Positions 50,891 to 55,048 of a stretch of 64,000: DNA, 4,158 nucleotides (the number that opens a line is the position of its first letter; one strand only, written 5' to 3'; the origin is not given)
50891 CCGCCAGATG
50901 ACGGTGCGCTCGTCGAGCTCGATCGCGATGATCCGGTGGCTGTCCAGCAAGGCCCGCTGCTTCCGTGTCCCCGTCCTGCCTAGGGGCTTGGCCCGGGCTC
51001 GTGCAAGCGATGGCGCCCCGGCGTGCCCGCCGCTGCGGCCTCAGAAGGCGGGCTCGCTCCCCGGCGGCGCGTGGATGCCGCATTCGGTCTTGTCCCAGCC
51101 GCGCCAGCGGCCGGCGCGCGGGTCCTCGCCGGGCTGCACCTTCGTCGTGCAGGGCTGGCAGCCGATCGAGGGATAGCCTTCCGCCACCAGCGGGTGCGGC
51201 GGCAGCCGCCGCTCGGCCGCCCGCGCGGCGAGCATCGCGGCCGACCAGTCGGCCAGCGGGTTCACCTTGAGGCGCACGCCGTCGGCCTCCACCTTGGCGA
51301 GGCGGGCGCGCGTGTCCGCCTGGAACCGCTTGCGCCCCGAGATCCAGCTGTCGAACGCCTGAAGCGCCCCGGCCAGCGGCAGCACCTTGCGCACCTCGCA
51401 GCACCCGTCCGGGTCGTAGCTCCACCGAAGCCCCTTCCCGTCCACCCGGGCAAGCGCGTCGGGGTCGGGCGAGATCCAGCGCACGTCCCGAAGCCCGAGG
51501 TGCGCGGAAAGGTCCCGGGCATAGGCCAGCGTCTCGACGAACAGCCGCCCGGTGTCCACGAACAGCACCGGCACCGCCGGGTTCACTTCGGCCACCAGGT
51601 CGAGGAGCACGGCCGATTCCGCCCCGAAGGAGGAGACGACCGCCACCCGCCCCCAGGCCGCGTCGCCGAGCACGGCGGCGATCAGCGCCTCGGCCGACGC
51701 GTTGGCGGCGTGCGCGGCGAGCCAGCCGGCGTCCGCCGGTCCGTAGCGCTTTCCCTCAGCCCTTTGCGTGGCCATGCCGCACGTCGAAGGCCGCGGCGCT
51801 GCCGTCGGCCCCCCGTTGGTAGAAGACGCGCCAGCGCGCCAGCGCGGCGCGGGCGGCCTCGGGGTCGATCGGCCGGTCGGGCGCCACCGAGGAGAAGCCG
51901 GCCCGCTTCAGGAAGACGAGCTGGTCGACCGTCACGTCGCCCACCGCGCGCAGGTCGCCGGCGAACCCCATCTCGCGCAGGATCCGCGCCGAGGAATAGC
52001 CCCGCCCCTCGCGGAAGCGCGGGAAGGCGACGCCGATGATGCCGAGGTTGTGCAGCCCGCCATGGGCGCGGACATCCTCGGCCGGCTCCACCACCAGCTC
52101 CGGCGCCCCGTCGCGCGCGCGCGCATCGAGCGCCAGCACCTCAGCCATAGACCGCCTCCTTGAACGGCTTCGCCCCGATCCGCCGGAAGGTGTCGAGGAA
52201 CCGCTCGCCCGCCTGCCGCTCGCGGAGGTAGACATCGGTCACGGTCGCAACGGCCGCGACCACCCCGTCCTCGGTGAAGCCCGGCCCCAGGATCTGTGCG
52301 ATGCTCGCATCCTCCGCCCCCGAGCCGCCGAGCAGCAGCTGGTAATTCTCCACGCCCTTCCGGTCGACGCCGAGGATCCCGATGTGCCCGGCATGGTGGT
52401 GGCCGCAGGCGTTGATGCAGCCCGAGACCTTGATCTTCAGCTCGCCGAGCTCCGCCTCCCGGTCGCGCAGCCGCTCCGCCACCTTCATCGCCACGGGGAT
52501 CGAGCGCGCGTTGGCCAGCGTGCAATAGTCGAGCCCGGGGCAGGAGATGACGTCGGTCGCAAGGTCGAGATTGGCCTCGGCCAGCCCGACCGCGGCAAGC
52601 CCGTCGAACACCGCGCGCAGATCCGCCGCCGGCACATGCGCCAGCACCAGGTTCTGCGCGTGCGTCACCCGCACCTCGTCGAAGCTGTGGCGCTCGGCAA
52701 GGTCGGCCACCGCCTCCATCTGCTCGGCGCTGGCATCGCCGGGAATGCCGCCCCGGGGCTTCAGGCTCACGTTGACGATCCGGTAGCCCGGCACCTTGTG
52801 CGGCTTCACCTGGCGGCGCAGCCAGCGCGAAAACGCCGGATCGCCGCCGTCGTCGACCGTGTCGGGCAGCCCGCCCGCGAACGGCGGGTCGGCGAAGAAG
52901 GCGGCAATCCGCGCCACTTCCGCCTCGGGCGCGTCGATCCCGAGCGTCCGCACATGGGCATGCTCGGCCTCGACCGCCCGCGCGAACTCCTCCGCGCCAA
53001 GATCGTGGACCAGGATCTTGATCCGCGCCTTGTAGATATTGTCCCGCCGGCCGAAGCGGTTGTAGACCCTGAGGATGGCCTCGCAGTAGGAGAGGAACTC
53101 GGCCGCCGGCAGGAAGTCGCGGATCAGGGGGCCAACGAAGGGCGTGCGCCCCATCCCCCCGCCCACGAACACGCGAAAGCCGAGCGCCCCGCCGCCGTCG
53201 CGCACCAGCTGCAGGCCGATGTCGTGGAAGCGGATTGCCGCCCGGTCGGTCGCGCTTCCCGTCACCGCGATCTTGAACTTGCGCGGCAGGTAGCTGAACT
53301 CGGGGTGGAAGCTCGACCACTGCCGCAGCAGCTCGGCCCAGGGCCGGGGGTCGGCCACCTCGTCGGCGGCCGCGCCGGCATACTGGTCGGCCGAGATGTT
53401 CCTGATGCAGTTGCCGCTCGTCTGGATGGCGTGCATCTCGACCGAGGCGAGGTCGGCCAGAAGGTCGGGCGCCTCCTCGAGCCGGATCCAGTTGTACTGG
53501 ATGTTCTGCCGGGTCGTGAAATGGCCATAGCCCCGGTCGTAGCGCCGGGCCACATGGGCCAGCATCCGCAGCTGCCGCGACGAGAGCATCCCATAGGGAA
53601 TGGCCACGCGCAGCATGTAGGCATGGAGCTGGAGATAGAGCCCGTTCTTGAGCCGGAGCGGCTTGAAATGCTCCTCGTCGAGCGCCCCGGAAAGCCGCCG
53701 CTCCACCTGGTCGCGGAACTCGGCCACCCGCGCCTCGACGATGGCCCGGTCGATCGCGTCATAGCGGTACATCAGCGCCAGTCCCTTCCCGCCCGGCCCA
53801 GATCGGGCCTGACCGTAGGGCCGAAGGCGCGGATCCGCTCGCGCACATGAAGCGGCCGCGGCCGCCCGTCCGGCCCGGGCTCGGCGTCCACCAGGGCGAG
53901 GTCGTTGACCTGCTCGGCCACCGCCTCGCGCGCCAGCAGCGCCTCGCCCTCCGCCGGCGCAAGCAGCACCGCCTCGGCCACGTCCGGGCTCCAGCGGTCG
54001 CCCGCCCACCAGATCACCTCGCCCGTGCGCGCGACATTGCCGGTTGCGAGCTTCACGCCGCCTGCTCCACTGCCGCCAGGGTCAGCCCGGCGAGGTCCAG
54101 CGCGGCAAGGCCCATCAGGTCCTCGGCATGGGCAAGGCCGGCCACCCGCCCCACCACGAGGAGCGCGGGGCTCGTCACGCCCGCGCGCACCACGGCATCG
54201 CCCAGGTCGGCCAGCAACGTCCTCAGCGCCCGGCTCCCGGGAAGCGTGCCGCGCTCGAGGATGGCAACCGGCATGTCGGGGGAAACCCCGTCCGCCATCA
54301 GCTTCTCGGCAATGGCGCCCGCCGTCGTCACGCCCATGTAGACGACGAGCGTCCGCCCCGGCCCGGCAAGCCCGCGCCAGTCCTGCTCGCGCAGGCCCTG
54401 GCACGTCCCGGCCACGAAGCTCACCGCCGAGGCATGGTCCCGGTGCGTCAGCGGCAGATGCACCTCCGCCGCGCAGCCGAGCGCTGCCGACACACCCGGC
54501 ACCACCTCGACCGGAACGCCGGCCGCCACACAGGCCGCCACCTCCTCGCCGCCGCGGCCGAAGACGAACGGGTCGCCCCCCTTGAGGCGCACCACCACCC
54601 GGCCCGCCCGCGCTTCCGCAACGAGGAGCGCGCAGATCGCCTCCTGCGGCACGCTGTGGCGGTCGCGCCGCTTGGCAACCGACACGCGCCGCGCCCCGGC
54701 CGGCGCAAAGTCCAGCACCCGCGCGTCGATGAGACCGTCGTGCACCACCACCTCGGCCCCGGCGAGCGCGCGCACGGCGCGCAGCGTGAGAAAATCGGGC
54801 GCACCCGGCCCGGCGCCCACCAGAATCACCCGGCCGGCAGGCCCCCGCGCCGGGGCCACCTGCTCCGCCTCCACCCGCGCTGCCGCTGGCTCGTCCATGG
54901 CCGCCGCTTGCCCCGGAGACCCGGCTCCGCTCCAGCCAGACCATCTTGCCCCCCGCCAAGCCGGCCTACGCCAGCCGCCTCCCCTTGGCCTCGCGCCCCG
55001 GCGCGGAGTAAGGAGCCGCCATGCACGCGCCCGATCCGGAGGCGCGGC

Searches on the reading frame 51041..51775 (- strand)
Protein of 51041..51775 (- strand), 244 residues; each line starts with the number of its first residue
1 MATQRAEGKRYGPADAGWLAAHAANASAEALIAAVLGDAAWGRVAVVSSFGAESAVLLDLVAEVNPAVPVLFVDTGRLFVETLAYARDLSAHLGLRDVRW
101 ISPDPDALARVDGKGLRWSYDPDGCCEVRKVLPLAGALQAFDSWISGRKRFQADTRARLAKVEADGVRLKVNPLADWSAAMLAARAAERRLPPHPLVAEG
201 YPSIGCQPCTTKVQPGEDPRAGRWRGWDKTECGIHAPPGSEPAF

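Call 67: search_protein_families(library=pfam, proteins=[window:51041-51775:-], max_evalue=0.001)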
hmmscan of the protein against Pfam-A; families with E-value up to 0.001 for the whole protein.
window:51041-51775:- (244 aa): 1 family
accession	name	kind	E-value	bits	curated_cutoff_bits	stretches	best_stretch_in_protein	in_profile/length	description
PF01507.26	PAPS_reduct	-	2e-35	122.8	22.5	1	44-211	2-174/175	Phosphoadenosine phosphosulfate reductase domain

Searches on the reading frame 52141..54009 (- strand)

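Call 67: search_protein_families(library=pfam, proteins=[window:52141-54009:-], max_evalue=0.001)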
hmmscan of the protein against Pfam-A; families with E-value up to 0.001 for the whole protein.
window:52141-54009:- (622 aa): 2 families
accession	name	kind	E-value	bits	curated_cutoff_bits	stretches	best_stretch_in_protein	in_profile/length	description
PF01077.27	NIR_SIR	-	1.8e-64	216.4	27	2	198-349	1-153/158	Nitrite and sulphite reductase 4Fe-4S domain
PF03460.22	NIR_SIR_ferr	-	8.4e-33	112.4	24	2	131-189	10-68/69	Nitrite/Sulfite reductase ferredoxin-like half domain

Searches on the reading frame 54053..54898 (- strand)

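Call 67: search_protein_families(library=pfam, proteins=[window:54053-54898:-], max_evalue=0.001)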
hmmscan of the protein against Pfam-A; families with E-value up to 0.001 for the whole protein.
window:54053-54898:- (281 aa): 1 family
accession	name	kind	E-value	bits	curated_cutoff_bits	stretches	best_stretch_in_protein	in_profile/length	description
PF00590.25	TP_methylase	-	1.5e-49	169.3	27.8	1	23-232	1-211/212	Tetrapyrrole (Corrin/Porphyrin) Methylases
